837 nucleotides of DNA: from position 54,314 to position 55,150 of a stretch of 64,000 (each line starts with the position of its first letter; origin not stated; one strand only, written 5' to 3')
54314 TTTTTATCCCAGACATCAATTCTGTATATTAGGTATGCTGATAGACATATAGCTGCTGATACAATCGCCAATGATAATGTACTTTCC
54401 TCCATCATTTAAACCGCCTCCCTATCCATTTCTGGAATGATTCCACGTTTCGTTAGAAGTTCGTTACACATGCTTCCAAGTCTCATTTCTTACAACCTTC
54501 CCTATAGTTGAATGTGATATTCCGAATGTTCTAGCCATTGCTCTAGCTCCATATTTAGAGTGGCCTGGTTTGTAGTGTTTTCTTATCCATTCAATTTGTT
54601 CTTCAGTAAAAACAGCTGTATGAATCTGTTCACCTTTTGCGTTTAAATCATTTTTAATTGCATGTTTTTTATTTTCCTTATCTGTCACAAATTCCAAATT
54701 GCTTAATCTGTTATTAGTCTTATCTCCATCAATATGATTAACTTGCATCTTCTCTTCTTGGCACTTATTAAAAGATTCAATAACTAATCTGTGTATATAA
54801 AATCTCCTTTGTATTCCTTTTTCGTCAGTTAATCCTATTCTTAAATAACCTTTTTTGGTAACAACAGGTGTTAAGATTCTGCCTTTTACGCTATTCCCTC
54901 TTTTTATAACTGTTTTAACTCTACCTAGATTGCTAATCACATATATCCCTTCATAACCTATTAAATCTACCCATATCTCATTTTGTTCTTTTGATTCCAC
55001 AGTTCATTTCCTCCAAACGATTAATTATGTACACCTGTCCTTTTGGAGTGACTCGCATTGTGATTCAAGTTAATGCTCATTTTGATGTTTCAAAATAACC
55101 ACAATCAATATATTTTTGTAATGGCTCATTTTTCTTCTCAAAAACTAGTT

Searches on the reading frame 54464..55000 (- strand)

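Call 49: search_protein_families(library=pfam, proteins=[window:54464-55000:-], max_evalue=0.01)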
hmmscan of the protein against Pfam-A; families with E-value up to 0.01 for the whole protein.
window:54464-55000:- (178 aa): 3 families
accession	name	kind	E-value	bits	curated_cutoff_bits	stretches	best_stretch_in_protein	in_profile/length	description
PF07463.16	NUMOD4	-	5.3e-14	52.6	23.4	1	8-58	1-49/49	NUMOD4 motif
PF13392.12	HNH_3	-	2.6e-12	46.6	24.8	1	68-111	2-45/46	HNH endonuclease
PF13936.12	HTH_38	-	0.0019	18.4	27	1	149-171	20-42/44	Helix-turn-helix domain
